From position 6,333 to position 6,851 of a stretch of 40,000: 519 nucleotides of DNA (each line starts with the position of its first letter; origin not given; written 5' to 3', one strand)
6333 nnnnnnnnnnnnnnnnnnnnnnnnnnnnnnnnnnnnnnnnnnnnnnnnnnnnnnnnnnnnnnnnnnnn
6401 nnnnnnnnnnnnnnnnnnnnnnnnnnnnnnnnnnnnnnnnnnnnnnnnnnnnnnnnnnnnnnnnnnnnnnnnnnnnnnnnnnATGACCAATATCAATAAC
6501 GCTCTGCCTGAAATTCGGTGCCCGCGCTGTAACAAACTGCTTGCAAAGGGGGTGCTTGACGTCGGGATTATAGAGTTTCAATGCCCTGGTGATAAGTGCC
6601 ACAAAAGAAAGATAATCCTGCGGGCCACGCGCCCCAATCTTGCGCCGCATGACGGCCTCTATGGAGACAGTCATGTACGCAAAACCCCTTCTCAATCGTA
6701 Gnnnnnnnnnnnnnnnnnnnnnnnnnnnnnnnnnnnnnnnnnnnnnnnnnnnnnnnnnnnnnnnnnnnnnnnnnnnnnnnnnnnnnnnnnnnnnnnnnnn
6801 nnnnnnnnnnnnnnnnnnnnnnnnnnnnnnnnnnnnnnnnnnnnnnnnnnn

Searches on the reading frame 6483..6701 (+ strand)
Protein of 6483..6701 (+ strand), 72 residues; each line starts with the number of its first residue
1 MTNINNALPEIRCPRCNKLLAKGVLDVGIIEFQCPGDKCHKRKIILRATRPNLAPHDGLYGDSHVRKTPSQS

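Call 10: search_protein_families(library=pfam, proteins=[window:6483-6701:+], max_evalue=0.01)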
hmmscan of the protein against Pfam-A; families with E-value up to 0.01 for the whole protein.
window:6483-6701:+ (72 aa): 1 family
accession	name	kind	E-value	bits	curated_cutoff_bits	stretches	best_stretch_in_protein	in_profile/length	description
PF23547.1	Zn_ribbon_FGT1_1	-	0.0049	16.9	27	0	10-40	2-27/35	FORGETTER1 first zinc ribbon domain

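Call 11: search_protein_families(library=ncbifam, proteins=[window:6483-6701:+], max_evalue=0.01)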
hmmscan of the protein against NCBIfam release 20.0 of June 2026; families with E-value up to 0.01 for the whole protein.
window:6483-6701:+ (72 aa): 0 families

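Call 13: search_dna_similar(query=window:6483-6701:+, collection=plasmids, mode=protein, max_rows=30, max_evalue=0.001)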
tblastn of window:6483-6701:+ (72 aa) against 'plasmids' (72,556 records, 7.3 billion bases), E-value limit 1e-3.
No match.

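Call 14: find_homologous_proteins(query=window:6483-6698:+, max_evalue=0.001)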
Query window:6483-6698:+ (72 aa): 3 proteins with E <= 0.001 among 3 candidates.
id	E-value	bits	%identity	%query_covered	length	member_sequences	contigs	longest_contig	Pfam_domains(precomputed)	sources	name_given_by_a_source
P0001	2.2e-38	147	92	100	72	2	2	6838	-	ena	-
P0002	1.4e-15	75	61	85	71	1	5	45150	PF10122.14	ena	-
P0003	5.8e-15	73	63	82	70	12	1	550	PF10122.14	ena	-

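Call 16: find_encoding_contigs(protein=P0001, flank=10000, max_places=6)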
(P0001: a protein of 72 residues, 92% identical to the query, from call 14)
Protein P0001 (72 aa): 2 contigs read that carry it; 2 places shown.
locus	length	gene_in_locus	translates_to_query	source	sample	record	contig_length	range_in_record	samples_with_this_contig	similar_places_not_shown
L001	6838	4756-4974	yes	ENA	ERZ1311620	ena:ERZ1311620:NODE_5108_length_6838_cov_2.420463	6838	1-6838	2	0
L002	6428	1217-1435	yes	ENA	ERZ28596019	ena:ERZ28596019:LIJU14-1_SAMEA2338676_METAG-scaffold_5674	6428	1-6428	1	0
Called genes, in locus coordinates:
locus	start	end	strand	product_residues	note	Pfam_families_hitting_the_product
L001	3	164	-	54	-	?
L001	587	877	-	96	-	-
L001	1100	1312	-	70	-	-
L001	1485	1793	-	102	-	-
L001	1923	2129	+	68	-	-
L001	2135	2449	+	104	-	PF17273:DUF5338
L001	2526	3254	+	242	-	PF01656:CbiA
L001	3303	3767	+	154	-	-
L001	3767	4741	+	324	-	PF00437:T2SSE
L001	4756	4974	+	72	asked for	-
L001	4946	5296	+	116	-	PF04956:TrbC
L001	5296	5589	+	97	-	PF05101:VirB3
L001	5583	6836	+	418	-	?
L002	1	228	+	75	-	?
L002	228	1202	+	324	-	-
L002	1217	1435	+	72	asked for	-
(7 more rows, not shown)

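Call 17: find_encoding_contigs(protein=P0002, flank=10000, max_places=6)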
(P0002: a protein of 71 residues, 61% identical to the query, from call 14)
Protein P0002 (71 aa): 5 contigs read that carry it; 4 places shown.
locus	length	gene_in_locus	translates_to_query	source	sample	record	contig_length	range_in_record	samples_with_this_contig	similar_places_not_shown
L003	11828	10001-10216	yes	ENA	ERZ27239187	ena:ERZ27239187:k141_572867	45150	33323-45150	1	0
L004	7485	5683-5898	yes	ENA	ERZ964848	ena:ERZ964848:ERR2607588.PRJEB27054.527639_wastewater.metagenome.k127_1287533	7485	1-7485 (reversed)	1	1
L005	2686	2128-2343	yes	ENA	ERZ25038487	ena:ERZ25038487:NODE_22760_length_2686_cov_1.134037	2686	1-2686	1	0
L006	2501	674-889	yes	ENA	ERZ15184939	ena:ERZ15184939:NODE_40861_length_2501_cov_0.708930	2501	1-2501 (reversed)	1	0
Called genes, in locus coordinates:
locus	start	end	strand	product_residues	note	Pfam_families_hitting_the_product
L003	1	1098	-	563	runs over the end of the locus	PF00916:Sulfate_transp, PF01740:STAS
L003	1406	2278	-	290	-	-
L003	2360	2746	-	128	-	PF02627:CMD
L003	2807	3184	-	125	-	PF00376:MerR, PF13411:MerR_1, PF09278:MerR-DNA-bind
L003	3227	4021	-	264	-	PF02900:LigB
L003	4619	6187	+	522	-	PF00589:Phage_integrase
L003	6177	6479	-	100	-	PF12728:HTH_17 (faint)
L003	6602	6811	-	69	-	-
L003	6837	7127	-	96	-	-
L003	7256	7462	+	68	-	-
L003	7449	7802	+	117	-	PF17273:DUF5338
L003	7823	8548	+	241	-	PF01656:CbiA, PF10609:ParA (faint)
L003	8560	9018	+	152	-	-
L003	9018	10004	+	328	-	PF00437:T2SSE, PF27713:UCP018868 (weak)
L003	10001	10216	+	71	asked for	PF10122:Zn_ribbon_Com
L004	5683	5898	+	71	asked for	PF10122:Zn_ribbon_Com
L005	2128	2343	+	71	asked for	PF10122:Zn_ribbon_Com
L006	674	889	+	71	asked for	PF10122:Zn_ribbon_Com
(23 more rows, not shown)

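Call 19: find_related_loci(query=A2, collection=genome_contigs, flank=10000)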
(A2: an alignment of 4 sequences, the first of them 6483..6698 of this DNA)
Query A2 (72 aa) in genome_contigs; peptide patterns used: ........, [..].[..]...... (x = any residue, [..] = any of these).
73 stretches matched a pattern; 15 encode a relative of the query (tblastn E <= 1e-3); 15 distinct loci.
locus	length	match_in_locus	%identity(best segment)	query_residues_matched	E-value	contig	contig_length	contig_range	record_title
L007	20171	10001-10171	58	11-70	3e-18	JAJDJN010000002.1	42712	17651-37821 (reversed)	Desulfovibrio sp. OttesenSCG-928-A18 AH-928-A18_NODE_2, whole genome shotgun sequence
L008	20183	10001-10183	56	10-72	6e-17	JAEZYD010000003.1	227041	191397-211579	MAG: Proteobacteria bacterium isolate OH_PFB_223 k127_320814, whole genome shotgun sequence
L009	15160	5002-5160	57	11-66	5e-16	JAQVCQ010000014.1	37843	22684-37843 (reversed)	MAG: Lachnospiraceae bacterium isolate STD2_92 NODE_3777_length_37843_cov_26.250027_Sandtown_D2, whole genome shotgun se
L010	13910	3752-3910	57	11-66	5e-16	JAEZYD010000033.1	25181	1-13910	MAG: Proteobacteria bacterium isolate OH_PFB_223 k127_592583, whole genome shotgun sequence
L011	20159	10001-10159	57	11-66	8e-16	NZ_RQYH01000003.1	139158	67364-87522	Desulfovibrio sp. OH1186_COT-070 scaffold_2, whole genome shotgun sequence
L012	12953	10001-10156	56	11-65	5e-15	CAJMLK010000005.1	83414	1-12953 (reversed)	TPA_asm: uncultured bacterium isolate ERR1190746-bin.49 genome assembly, contig: NODE_239_length_83414_cov_5.411893, who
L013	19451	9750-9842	55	8-36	5e-6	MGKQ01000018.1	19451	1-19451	MAG: Candidatus Yanofskybacteria bacterium RIFCSPLOWO2_02_FULL_41_13 rifcsplowo2_02_scaffold_6160, whole genome shotgun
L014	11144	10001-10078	57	8-35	9e-6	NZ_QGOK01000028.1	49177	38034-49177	Marinomonas shanghaiensis strain DSL-35 contig28, whole genome shotgun sequence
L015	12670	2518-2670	41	10-65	1e-5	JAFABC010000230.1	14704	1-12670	MAG: Proteobacteria bacterium isolate OH_SBB_109 k127_16997, whole genome shotgun sequence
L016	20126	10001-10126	41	11-56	4e-5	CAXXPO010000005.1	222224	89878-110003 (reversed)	MAG: Desulfovibrionaceae bacterium isolate 0f95970e-ae80-4c12-b720-55e6c3ff73ee genome assembly, contig: contig_5, whole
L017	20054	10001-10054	78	8-25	7e-5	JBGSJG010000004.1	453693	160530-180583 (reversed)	MAG: Patescibacteria group bacterium isolate JTS-AC151 k141_3479868, whole genome shotgun sequence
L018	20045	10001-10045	87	50-64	1e-4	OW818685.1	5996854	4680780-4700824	metagenome genome assembly, chromosome: 1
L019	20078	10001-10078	54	8-35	1e-4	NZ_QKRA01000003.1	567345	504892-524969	Marinomonas piezotolerans strain YLB-05 NODE_3_length_567345_cov_56.06, whole genome shotgun sequence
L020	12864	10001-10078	57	8-35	3e-4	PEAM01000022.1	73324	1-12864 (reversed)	MAG: Magnetococcales bacterium isolate ER1bin7 scaffold73, whole genome shotgun sequence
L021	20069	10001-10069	52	11-35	3e-4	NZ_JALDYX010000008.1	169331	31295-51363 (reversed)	Marinobacterium sedimentorum strain OS208 NODE_8_length_169331_cov_108.700914, whole genome shotgun sequence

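Call 46: search_dna_similar(query=window:6483-6698:+, collection=phages, mode=protein, max_evalue=1, max_rows=15)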
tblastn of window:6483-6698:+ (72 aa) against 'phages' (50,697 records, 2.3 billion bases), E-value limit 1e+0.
Records with a match: 1; places in all: 1; records where one place covers at least 80% of the query: 0.
Best place of each record, by identity: <60% 1.
By first word of the organism name: Clostridium 1.
By host as written in the record: Clostridium perfringens 1.
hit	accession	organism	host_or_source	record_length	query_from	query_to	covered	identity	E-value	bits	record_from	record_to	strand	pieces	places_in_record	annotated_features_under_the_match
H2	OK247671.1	Clostridium phage vB_CpeS_BG3P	Clostridium perfringens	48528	10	56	65%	42.6%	6e-1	33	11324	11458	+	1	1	none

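Call 47: search_protein_families(library=pfam, proteins=[window:6483-6698:+], max_evalue=1)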
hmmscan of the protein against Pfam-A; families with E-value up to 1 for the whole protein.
seq(72 aa): 2 families
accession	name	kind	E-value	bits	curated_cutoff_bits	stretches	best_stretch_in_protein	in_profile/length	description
PF23547.1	Zn_ribbon_FGT1_1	-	0.0049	16.9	27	1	10-40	2-27/35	FORGETTER1 first zinc ribbon domain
PF10122.14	Zn_ribbon_Com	-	0.011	15.6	22.9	1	9-35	3-28/52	Mu-like prophage protein Com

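Call 90: search_solved_structures(query=A5, max_evalue=1, show_alignments=1)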
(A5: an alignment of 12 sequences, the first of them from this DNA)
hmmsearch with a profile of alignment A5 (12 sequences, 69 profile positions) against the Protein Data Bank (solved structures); distinct sequences matched with E-value up to 1: 4.
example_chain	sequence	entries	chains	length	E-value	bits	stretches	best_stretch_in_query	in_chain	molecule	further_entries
8brg_A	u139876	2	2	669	0.019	18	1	3-48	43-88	KLLA0E16699p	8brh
2e2z_A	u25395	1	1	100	0.023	17.8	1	11-43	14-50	Tim15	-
9v1i_lh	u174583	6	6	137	0.26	14.4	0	32-46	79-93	60S ribosomal protein L34, putative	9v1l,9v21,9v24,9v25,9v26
2das_A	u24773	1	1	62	0.35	14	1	3-35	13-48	Zinc finger MYM-type protein 5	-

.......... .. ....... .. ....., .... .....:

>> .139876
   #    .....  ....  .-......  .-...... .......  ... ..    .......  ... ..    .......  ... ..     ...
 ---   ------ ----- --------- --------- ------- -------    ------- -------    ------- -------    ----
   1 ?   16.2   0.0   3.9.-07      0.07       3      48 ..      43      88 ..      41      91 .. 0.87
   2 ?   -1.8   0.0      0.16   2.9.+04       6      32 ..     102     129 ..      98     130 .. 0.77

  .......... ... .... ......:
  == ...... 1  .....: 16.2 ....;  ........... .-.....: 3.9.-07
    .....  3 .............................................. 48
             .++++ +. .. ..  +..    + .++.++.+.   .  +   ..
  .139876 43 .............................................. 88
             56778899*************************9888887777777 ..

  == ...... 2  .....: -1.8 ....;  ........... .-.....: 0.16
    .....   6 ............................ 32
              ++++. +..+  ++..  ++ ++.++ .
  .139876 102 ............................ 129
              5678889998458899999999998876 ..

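Call 95: predict_structure(alignment_id=A2)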
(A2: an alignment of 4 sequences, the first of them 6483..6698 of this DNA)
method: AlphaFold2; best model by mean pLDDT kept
length: 72 residues; sequences in the alignment: 4
mean_pLDDT: 66.5   pTM: 0.39
mean pLDDT of the five models: 66.5, 56.0, 55.6, 55.1, 53.2
residues with pLDDT >= 90: 0; 70-90: 40; 50-70: 14; < 50: 18
segments of 3 or more residues with pLDDT < 50: 1-3, 55-59, 61-63, 70-72
pLDDT, mean of each block of 10 residues (from residue 1): 56 84 79 80 74 49 49 42
secondary structure, 60 per line:
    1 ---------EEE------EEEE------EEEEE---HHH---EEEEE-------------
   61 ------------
elements in order: E10-12 E19-22 E29-33 E43-47

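Call 97: fold_search(model_id=the predicted structure, library=pdb)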
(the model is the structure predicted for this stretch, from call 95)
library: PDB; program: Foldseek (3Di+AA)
matches with E <= 10: 74; with E <= 0.001: 0
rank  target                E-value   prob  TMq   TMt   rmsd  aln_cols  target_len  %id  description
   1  9qm9_A                1.1e+00  0.09  0.22  0.21  11.2        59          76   17  TMEM55B tandem RING-like domains in complex with RILPL1 C-terminal peptide (released 2025-08-20)
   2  8rcz_A                1.4e+00  0.09  0.27  0.07  11.4        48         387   14  Structure of the enoyl-ACP reductase FabV from Pseudomonas aeruginosa with NADH cofactor (released 2024-12-18)
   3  9kbo_B                1.5e+00  0.08  0.21  0.06  14.6        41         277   32  Crystal structure of human Shiftless (SFL) containing phosphorylation sites Ser249, Thr250, Thr253 and Ser256 (released 2025-11-19)
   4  8rcz_B                1.6e+00  0.09  0.26  0.07  11.2        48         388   17  Structure of the enoyl-ACP reductase FabV from Pseudomonas aeruginosa with NADH cofactor (released 2024-12-18)
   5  5xy3_m                1.9e+00  0.20  0.32  0.42   5.3        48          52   19  Large subunit of Trichomonas vaginalis ribosome (released 2017-08-30)
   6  9kbo_A                2.0e+00  0.07  0.21  0.06  14.4        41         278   32  Crystal structure of human Shiftless (SFL) containing phosphorylation sites Ser249, Thr250, Thr253 and Ser256 (released 2025-11-19)
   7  8a3w_o                2.1e+00  0.11  0.29  0.25   6.9        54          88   22  CRYO-EM STRUCTURE OF LEISHMANIA MAJOR 80S RIBOSOME : WILD TYPE (released 2023-12-20)
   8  9kbo_C                2.1e+00  0.07  0.21  0.06  14.6        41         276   32  Crystal structure of human Shiftless (SFL) containing phosphorylation sites Ser249, Thr250, Thr253 and Ser256 (released 2025-11-19)
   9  3vpb_E                2.4e+00  0.06  0.21  0.25  10.0        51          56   18  ArgX from Sulfolobus tokodaii complexed with LysW/Glu/ADP/Mg/Zn/Sulfate (released 2013-02-27)
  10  5jam                  2.6e+00  0.07  0.26  0.06  11.2        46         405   11  Yersinia pestis FabV variant T276V (released 2016-05-25)
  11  5jaq                  2.6e+00  0.07  0.26  0.06  11.0        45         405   11  Yersinia pestis FabV variant T276C (released 2016-05-25)
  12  8oqh_B                2.8e+00  0.06  0.23  0.22   7.0        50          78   18  Structure of the cytosolic domain of lysosome-associated TMEM55B (released 2023-11-29)
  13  7l7b_C                3.0e+00  0.08  0.23  0.02  11.2        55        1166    7  Clostridioides difficile RNAP with fidaxomicin (released 2022-02-02)
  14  3zu4                  3.2e+00  0.05  0.23  0.06  11.7        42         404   10  Structure of the enoyl-ACP reductase FabV from Yersinia pestis with the cofactor NADH and the 2-pyridone inhibitor PT172 (released 2012-01-18)
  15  7z31_I                3.4e+00  0.13  0.33  0.45   5.0        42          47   19  Structure of yeast RNA Polymerase III-Ty1 integrase complex at 2.7 A (focus subunit C11, no C11 C-terminal Zn-ribbon i (released 2023-04-05)
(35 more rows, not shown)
